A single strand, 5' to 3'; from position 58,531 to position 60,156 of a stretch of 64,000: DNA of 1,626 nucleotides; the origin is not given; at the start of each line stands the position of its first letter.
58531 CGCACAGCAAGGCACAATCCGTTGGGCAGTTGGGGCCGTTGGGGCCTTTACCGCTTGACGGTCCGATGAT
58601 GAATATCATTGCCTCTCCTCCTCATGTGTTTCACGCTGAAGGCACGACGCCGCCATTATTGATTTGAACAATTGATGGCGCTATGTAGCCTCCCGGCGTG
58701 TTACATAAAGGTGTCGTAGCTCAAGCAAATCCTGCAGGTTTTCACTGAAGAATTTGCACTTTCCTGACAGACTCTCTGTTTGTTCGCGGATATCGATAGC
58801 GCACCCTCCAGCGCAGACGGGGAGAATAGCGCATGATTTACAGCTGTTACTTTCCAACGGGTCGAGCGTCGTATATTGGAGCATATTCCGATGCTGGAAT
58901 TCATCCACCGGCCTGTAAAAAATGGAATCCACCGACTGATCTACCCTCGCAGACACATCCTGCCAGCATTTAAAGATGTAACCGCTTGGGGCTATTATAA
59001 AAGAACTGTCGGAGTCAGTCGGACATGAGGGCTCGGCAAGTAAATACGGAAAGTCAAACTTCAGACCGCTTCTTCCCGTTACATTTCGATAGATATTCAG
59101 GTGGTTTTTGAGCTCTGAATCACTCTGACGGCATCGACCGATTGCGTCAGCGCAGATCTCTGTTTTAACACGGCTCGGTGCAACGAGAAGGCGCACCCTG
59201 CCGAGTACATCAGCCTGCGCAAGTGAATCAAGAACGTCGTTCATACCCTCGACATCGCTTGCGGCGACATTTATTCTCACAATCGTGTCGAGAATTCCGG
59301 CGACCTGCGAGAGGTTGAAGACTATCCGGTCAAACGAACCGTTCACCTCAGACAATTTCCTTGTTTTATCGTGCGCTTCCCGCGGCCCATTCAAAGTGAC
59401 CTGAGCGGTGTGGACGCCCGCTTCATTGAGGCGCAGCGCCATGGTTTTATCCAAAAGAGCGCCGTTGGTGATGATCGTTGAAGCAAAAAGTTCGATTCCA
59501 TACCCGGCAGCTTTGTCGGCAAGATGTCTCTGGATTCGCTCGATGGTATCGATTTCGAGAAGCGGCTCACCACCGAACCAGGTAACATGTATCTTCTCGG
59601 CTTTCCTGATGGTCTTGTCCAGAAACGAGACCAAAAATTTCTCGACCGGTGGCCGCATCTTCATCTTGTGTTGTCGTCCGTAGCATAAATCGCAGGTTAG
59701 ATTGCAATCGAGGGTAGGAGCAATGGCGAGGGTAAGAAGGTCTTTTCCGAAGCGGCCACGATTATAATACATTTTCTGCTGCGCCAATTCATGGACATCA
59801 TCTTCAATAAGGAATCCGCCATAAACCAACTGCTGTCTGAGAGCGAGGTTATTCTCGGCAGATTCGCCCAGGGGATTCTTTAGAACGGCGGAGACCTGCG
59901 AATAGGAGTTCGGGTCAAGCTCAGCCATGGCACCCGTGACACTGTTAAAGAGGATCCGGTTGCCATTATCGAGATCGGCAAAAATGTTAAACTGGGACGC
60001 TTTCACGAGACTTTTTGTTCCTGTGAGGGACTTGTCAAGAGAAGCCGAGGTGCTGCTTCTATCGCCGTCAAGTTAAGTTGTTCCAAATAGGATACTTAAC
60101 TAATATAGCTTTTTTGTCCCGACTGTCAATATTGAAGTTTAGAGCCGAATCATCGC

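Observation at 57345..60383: Candidate new RiPP system: precursor A - rSAM(RRE)/SPASM - precursor B - rSAM/SPASM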

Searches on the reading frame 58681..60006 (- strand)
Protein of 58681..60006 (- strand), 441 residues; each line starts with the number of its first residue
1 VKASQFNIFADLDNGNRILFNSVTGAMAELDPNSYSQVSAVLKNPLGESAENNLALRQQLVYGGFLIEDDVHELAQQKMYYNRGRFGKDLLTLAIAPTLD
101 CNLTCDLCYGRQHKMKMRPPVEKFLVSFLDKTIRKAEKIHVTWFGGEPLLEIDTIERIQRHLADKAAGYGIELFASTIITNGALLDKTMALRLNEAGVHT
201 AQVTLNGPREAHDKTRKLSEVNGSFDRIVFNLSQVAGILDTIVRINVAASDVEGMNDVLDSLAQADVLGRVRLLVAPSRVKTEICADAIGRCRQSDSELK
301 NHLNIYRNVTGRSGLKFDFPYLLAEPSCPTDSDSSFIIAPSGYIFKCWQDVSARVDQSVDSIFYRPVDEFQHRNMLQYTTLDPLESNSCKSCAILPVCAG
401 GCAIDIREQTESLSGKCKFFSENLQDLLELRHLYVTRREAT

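Call 3: search_protein_families(library=ncbifam, proteins=[window:58681-60006:-], max_evalue=1)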
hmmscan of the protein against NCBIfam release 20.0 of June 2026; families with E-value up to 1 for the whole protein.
window:58681-60006:- (441 aa): 66 families (the best 25 are shown)
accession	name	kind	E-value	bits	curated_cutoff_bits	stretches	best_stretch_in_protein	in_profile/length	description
TIGR04463.1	rSAM_vs_C_rich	equivalog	8e-70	235.8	525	1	6-405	1-397/438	TIGR04463 family radical SAM/SPASM RiPP maturase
TIGR04334.1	rSAM_Clo7bot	equivalog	1.1e-66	225.3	600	1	2-432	1-433/440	radical SAM/SPASM domain Clo7bot peptide maturase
NF038107.1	rSAM_NF038107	equivalog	3.6e-54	184.2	600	1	1-416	1-414/444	Cys-every-fifth radical SAM/SPASM peptide maturase CefB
NF052473.1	rSAM_FlmE_OhkG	exception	4e-48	164.3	500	1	1-436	1-459/481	FlmE/OhkG family radical SAM/SPASM peptide maturase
TIGR04280.1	geopep_mat_rSAM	hypoth_equivalog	9e-43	146.8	400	1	13-413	14-403/428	geopeptide radical SAM maturase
NF047865.1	rSAM_PapB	equivalog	2.9e-32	112.2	340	2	96-267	8-180/330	PapB family radical SAM/SPASM ranthipeptide maturase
TIGR04068.1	rSAM_ocin_clost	equivalog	1.4e-23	83.5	500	1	20-237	14-234/462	Cys-rich peptide radical SAM maturase CcpM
TIGR03974.1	rSAM_six_Cys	equivalog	1.6e-20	73.4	425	2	53-236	62-245/451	thioether cross-link-forming SCIFF peptide maturase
TIGR04064.1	rSAM_nif11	equivalog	2.1e-19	69.6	518.7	2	92-235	79-224/459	nif11-like peptide radical SAM maturase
NF041298.1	rSAM_mat_DynA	equivalog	2e-18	66.5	450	2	94-264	4-176/356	dynobactin maturation radical SAM/SPASM protein DynA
TIGR03906.1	quino_hemo_SAM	equivalog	2.5e-18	66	453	2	15-231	10-237/467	quinohemoprotein amine dehydrogenase maturation protein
TIGR03942.1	sulfatase_rSAM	equivalog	2e-17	63.3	349.45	2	98-233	8-146/363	anaerobic sulfatase maturase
NF041707.1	rSAM_YhhB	equivalog_domain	1.7e-15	56.8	445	2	101-235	12-152/369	cyclophane-forming radical SAM/SPASM peptide maturase YhhB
NF040492.1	not_ScfB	exception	2.3e-15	56.4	855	1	59-236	67-243/450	ScfB-related radical SAM/SPASM orphan maturase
TIGR03978.1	rSAM_paired_1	equivalog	2.8e-14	52.7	370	1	11-239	8-231/466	His-Xaa-Ser system radical SAM maturase HxsB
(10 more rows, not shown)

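Call 4: search_protein_families(library=pfam, proteins=[window:58681-60006:-], max_evalue=1)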
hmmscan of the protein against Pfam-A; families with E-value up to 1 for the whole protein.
window:58681-60006:- (441 aa): 2 families
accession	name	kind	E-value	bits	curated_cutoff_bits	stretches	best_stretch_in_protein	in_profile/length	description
PF04055.27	Radical_SAM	-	1.2e-12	48.8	29.5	1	97-231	3-132/166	Radical SAM superfamily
PF13353.11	Fer4_12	-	0.00015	22.5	22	1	100-224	14-131/137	4Fe-4S single cluster domain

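Call 6: find_homologous_proteins(query=window:58681-60006:-)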
Query window:58681-60006:- (441 aa): 375 proteins with E <= 0.001 among 8000 candidates; the best 120 are listed.
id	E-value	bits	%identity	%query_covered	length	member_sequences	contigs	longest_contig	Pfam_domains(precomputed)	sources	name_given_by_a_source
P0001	6.7e-296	999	100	100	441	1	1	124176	PF04055.28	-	-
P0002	3.8e-186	637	63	100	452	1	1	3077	PF04055.28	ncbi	ncbi:MAG: SPASM domain-containing protein, partial [Candidatus Zixiibacteriota bacterium]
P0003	1.7e-180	619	62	100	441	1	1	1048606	PF04055.28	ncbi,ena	-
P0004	7.8e-116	406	44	100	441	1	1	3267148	PF04055.28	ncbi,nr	ncbi:MAG: SPASM domain-containing protein [Candidatus Zixiibacteriota bacterium]|nr:MAG: SPASM domai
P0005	1.8e-113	398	42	100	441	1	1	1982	PF04055.28,PF13353.12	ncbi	-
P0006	1.7e-99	352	40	100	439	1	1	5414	PF04055.28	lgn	-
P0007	2.4e-87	312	36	100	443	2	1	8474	PF04055.28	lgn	-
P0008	1.2e-77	280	37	99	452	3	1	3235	PF04055.28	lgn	-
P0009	2.0e-76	276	35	98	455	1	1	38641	PF04055.28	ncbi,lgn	-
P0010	2.6e-75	272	34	98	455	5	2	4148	PF04055.28,PF13353.12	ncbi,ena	-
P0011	6.9e-74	267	33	100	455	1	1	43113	PF04055.28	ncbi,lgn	-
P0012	1.0e-70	257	33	100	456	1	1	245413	PF04055.28,PF13353.12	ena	-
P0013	4.8e-70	255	32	98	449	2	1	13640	PF04055.28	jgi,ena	-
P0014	1.2e-68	250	32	98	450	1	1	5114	PF04055.28,PF13353.12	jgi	-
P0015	1.8e-68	250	35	98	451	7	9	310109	PF04055.28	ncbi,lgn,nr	ncbi:MAG: radical SAM protein [Planctomycetes bacterium]|nr:radical SAM protein [Planctomycetota bac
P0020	1.5e-64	237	32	98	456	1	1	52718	PF04055.28,PF13353.12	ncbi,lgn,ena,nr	ncbi:MAG: SPASM domain-containing protein [Acidobacteriia bacterium]|nr:SPASM domain-containing prot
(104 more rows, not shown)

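Call 7: find_encoding_contigs(protein=P0003, flank=5000, max_places=3)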
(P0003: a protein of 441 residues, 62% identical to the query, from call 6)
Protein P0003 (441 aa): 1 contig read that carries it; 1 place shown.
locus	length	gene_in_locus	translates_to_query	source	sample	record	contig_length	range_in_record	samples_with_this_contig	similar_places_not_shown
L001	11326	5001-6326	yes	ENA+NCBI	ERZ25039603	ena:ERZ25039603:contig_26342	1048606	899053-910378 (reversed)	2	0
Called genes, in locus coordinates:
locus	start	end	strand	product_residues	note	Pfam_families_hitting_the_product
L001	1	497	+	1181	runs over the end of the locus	PF05359:DUF748 (weak), PF13116:YhdP, PF27051:TamB_N (faint), PF04357:TamB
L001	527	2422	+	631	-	PF07244:POTRA (weak), PF01103:Omp85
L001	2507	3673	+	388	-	PF00266:Aminotran_5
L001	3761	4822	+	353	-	PF03054:tRNA_Me_trans, PF20259:tRNA_Me_trans_M, PF20258:tRNA_Me_trans_C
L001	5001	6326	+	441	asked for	PF04055:Radical_SAM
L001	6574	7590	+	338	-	PF04055:Radical_SAM, PF13353:Fer4_12 (faint), PF13186:SPASM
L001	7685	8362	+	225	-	PF00753:Lactamase_B, PF13483:Lactamase_B_3, PF12706:Lactamase_B_2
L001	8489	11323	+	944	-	PF05170:AsmA, PF05359:DUF748, PF13116:YhdP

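Call 8: find_encoding_contigs(protein=P0004, flank=5000, max_places=3)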
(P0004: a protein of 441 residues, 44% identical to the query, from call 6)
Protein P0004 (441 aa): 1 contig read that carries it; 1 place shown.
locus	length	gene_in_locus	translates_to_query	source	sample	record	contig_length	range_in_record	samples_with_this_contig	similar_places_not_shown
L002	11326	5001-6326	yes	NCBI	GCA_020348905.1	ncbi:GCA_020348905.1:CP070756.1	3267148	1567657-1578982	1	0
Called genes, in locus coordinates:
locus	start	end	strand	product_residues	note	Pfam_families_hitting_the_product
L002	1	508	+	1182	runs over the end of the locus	PF05170:AsmA (faint), PF13116:YhdP (weak), PF04357:TamB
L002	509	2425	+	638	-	PF07244:POTRA, PF01103:Omp85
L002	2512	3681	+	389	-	PF00266:Aminotran_5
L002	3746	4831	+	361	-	PF03054:tRNA_Me_trans, PF20259:tRNA_Me_trans_M, PF20258:tRNA_Me_trans_C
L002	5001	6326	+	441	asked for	PF04055:Radical_SAM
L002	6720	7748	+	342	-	PF04055:Radical_SAM, PF13186:SPASM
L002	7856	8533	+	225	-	PF00753:Lactamase_B, PF13483:Lactamase_B_3, PF12706:Lactamase_B_2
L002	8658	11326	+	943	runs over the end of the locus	PF05170:AsmA, PF05359:DUF748, PF13116:YhdP (weak)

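Call 9: find_encoding_contigs(protein=P0002, flank=5000, max_places=3)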
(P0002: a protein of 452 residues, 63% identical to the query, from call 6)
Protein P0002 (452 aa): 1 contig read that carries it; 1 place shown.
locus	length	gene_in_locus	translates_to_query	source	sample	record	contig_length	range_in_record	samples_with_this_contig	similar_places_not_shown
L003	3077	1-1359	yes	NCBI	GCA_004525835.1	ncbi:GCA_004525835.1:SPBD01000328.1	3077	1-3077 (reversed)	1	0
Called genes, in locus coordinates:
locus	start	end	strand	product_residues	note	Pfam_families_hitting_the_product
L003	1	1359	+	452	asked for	PF04055:Radical_SAM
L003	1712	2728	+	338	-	PF04055:Radical_SAM, PF13353:Fer4_12 (weak), PF13186:SPASM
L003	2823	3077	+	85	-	PF13483:Lactamase_B_3, PF00753:Lactamase_B, PF12706:Lactamase_B_2 (weak)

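Call 27: find_encoding_contigs(protein=P0006, flank=4000, max_places=2)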
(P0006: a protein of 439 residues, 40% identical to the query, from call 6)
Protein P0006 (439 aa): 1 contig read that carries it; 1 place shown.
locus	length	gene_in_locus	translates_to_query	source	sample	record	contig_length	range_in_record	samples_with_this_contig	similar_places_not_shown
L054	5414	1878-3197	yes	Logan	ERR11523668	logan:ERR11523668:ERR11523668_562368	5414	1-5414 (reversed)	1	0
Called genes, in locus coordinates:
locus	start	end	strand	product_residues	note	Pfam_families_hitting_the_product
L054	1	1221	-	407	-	?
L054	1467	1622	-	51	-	PF28317:Lant_leader_dom (weak)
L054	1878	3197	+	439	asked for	PF04055:Radical_SAM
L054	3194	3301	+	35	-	-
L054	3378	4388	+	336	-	PF04055:Radical_SAM, PF13353:Fer4_12 (weak), PF13186:SPASM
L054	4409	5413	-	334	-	?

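Call 28: find_encoding_contigs(protein=P0015, flank=5000, max_places=2)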
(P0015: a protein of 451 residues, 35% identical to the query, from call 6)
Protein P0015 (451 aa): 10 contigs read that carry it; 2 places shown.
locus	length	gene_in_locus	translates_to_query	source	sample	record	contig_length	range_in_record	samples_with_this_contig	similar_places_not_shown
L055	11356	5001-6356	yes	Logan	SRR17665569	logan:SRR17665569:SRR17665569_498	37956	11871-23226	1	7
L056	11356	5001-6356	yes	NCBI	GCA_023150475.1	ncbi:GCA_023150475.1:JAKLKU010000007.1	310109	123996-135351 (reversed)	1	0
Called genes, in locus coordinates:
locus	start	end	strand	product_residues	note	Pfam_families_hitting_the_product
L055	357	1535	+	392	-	PF13173:AAA_14, PF13635:DUF4143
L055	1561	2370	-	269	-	PF00797:Acetyltransf_2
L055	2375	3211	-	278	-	PF00378:ECH_1, PF16113:ECH_2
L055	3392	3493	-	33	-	-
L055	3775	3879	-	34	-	-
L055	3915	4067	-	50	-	-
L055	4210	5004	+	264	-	-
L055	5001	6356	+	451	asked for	PF04055:Radical_SAM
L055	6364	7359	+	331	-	-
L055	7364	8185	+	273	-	-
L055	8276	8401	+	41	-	-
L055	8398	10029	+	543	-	PF01425:Amidase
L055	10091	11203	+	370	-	PF13472:Lipase_GDSL_2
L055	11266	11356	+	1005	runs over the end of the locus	PF09586:YfhO (weak)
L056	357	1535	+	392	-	PF13173:AAA_14, PF13635:DUF4143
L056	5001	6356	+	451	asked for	PF04055:Radical_SAM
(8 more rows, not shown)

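Call 29: find_encoding_contigs(protein=P0020, flank=5000, max_places=2)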
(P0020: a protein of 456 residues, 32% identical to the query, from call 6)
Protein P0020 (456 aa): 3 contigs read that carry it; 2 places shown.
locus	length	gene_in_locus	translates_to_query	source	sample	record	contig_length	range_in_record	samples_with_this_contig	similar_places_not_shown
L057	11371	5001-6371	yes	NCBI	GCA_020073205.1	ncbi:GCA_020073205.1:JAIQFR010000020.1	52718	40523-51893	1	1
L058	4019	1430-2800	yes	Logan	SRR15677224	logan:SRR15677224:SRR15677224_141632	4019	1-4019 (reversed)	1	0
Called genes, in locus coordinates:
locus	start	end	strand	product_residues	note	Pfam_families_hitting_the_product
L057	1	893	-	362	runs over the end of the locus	PF13098:Thioredoxin_2 (faint), PF00578:AhpC-TSA, PF08534:Redoxin, PF13905:Thioredoxin_8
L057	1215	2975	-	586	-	PF00664:ABC_membrane, PF00005:ABC_tran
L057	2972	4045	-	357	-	-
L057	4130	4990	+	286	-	-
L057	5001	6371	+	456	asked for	PF04055:Radical_SAM, PF13353:Fer4_12 (faint)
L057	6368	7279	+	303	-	PF08443:RimK (weak)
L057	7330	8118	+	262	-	-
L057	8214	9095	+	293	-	PF01476:LysM, PF01551:Peptidase_M23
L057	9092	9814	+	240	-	PF13717:Zn_ribbon_4, PF00072:Response_reg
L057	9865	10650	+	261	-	-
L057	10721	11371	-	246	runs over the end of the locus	-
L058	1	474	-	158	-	?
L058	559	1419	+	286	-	-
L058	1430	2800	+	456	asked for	PF04055:Radical_SAM, PF13353:Fer4_12 (faint)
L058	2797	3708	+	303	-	PF08443:RimK (weak)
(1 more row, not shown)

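Call 30: find_encoding_contigs(protein=P0009, flank=5000, max_places=2)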
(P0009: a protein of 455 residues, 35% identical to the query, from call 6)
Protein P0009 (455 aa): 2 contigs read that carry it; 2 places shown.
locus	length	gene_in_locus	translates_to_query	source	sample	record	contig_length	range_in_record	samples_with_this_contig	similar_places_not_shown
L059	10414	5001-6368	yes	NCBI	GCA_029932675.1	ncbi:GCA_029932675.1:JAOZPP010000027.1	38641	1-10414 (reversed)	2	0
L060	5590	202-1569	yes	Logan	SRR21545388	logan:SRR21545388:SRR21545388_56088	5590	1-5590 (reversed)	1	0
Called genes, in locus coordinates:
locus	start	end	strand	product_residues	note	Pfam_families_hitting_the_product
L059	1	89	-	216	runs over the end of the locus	PF00005:ABC_tran, PF13304:AAA_21 (faint)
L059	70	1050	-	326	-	PF04166:PdxA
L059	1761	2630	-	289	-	PF00041:fn3 (weak), PF16656:Pur_ac_phosph_N (weak), PF13585:CHU_C (weak), PF18962:Por_Secre_tail, PF13860:FlgD_ig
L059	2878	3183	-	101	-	-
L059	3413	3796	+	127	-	-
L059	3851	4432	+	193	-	PF13384:HTH_23, PF13551:HTH_29, PF13565:HTH_32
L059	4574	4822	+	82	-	PF13358:DDE_3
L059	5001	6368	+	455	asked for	PF04055:Radical_SAM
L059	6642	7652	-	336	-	PF04055:Radical_SAM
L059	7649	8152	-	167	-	PF01327:Pep_deformylase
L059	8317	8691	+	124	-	PF12840:HTH_20, PF01022:HTH_5, PF12802:MarR_2 (weak)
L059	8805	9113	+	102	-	PF05597:Phasin (weak)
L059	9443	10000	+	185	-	PF07879:PHB_acc_N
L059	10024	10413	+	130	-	?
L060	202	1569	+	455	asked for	PF04055:Radical_SAM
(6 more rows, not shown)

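Call 32: search_solved_structures(query=window:58681-60006:-, max_evalue=0.001, show_alignments=1)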
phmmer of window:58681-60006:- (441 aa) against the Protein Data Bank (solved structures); distinct sequences matched with E-value up to 0.001: 5.
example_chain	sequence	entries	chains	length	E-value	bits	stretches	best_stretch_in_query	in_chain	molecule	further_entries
5wgg_A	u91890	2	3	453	5.8e-11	45.3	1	93-405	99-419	Radical SAM domain protein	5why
8vpo_A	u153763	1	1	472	6e-08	35.3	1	12-216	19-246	Radical SAM core domain-containing protein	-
4k37_A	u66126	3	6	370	5.9e-05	25.5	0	91-217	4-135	Anaerobic sulfatase-maturating enzyme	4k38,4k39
4k36_A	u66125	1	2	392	7e-05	25.2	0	91-217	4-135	Anaerobic sulfatase-maturating enzyme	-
9gm3_A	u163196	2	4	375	9.2e-05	24.8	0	99-228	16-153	ChlB radical SAM domain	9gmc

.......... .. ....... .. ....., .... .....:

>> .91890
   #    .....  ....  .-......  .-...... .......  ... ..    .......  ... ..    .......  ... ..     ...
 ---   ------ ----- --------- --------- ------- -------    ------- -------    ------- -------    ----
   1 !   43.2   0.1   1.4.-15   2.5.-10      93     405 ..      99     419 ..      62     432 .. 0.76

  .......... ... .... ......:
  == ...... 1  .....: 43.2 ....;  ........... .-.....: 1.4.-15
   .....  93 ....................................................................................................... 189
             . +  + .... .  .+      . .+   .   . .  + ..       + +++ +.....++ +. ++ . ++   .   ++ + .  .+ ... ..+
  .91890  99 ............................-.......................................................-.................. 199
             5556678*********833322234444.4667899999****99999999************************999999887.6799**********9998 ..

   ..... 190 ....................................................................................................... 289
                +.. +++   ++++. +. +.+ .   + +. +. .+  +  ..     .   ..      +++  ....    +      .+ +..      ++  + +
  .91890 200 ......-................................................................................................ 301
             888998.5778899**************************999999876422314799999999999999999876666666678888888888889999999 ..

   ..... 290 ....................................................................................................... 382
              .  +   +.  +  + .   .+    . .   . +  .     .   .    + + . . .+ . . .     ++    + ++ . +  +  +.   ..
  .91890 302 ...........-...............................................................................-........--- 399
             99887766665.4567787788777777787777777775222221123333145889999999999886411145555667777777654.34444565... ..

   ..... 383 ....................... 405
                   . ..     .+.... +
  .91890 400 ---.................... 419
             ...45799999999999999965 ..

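Call 49: predict_structure(alignment_id=A1)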
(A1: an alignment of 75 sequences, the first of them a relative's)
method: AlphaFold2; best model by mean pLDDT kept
length: 441 residues; sequences in the alignment: 75
mean_pLDDT: 86.4   pTM: 0.87
mean pLDDT of the five models: 86.4, 86.2, 85.6, 85.4, 84.9
residues with pLDDT >= 90: 249; 70-90: 135; 50-70: 48; < 50: 9
segments of 3 or more residues with pLDDT < 50: 410-415
pLDDT, mean of each block of 10 residues (from residue 1): 96 94 93 97 93 94 96 92 87 94 77 86 97 94 94 98 97 96 97 98 93 86 88 96 85 87 93 78 51 65 76 71 61 90 88 87 94 87 82 86 68 57 83 81 69
secondary structure, 60 per line:
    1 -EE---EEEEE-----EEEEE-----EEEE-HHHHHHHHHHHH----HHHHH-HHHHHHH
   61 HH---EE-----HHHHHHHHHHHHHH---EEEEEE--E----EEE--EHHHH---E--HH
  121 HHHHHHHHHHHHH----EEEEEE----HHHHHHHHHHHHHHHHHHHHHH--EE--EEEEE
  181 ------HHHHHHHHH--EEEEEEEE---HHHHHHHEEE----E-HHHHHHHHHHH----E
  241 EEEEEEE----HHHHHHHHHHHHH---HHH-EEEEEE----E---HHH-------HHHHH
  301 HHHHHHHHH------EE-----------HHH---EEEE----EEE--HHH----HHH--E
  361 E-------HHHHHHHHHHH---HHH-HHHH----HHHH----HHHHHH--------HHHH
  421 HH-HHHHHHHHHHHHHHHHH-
elements in order: E7-11 E17-21 E27-30 H32-43 H48-52 H54-62 H73-86 E90-95 E103-105 H109-112 H119-133 E138-143 H148-169 E176-180 H187-195 E198-205 H209-215 E216-218 H225-235 E240-247 H252-264 E272-277 H296-309 E335-338 E343-345 H369-379 H387-390 H395-398 H403-408 H417-422 H424-440

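Call 51: fold_search(model_id=the predicted structure, library=pdb)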
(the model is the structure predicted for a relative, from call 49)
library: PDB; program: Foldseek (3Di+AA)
matches with E <= 10: 1748; with E <= 0.001: 101
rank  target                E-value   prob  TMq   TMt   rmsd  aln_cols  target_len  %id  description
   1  5wgg_A                4.7e-16  1.00  0.70  0.70   5.8       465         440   18  Structural Insights into Thioether Bond Formation in the Biosynthesis of Sactipeptides (released 2017-07-26)
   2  5why_B                9.8e-16  1.00  0.68  0.71   6.0       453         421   18  Structural Insights into Thioether Bond Formation in the Biosynthesis of Sactipeptides (released 2017-07-26)
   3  8vpo                  1.8e-15  1.00  0.66  0.65   5.6       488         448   17  X-Ray Crystal Structure of TigE from Paramaledivibacter caminithermalis (released 2024-02-07)
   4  5why_A                4.7e-15  1.00  0.68  0.71   5.7       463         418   17  Structural Insights into Thioether Bond Formation in the Biosynthesis of Sactipeptides (released 2017-07-26)
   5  5v1q_A                2.7e-14  1.00  0.46  0.47  12.8       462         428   17  Crystal structure of Streptococcus suis SuiB (released 2017-08-30)
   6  5v1q_B                6.6e-14  1.00  0.48  0.48  12.2       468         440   18  Crystal structure of Streptococcus suis SuiB (released 2017-08-30)
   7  5v1s_B                1.7e-13  1.00  0.46  0.48  12.3       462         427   16  Crystal structure of Streptococcus suis SuiB bound to S-adenosylmethionine (released 2017-08-30)
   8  4k39_A                1.8e-13  1.00  0.57  0.67   5.4       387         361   16  Native anSMEcpe with bound AdoMet and Cp18Cys peptide (released 2013-05-08)
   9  4k37_A                1.8e-13  1.00  0.55  0.64   6.1       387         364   17  Native anSMEcpe with bound AdoMet (released 2013-05-08)
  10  4k37_B                2.0e-13  1.00  0.54  0.63   5.8       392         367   16  Native anSMEcpe with bound AdoMet (released 2013-05-08)
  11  5v1t_A                2.3e-13  1.00  0.48  0.48  12.5       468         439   14  Crystal structure of Streptococcus suis SuiB bound to precursor peptide SuiA (released 2017-08-30)
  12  4k39_B                2.6e-13  1.00  0.54  0.65   5.5       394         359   16  Native anSMEcpe with bound AdoMet and Cp18Cys peptide (released 2013-05-08)
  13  4k36_A                3.8e-13  1.00  0.55  0.62   5.8       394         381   16  His6 tagged anSMEcpe with bound AdoMet (released 2013-05-08)
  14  9gmc_C                3.8e-13  1.00  0.54  0.62   6.5       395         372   14  Crystal structure of the complex formed between the radical SAM protein ChlB and the R3A mutant of ChlA (released 2025-06-25)
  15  9gm3_A                5.0e-13  1.00  0.53  0.61   6.4       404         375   15  Crystal structure of the complex formed between the radical SAM protein ChlB and the leader region of its precursor su (released 2025-06-25)
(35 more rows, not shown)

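Call 69: find_encoding_contigs(protein=P0011, flank=4000, max_places=1)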
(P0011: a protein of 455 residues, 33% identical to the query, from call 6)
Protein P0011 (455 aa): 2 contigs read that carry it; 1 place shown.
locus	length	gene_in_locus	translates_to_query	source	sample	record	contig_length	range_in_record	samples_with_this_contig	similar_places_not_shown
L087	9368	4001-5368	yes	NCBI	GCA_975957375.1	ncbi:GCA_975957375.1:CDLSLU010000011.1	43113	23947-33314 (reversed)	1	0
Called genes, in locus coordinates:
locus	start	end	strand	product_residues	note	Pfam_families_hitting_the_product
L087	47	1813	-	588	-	PF00664:ABC_membrane, PF00005:ABC_tran, PF02463:SMC_N (faint)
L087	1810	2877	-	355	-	PF25919:BSH_CusB (faint)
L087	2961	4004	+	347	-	-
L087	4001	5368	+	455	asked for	PF04055:Radical_SAM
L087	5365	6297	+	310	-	PF08443:RimK (weak)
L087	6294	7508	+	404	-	-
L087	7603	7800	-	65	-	-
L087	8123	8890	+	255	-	-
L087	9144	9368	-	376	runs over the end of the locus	PF16930:Porin_5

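Call 70: find_encoding_contigs(protein=P0012, flank=4000, max_places=1)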
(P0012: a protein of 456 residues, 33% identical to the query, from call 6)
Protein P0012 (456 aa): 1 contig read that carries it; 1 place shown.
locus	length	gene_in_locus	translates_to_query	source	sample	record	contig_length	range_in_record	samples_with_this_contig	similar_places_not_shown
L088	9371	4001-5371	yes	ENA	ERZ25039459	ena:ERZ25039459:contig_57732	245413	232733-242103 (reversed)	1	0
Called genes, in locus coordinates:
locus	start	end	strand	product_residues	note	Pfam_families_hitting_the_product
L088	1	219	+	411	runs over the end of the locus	-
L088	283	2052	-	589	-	PF00664:ABC_membrane, PF00005:ABC_tran, PF02463:SMC_N (faint), PF13191:AAA_16 (weak)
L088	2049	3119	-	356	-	PF25919:BSH_CusB (faint), PF26002:Beta-barrel_AprE (faint)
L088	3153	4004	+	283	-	-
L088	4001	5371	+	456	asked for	PF04055:Radical_SAM, PF13353:Fer4_12 (weak)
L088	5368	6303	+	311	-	PF08443:RimK (weak)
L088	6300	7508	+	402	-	-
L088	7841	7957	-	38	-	-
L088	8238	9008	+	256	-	-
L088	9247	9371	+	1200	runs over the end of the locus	PF00526:Dicty_CTDC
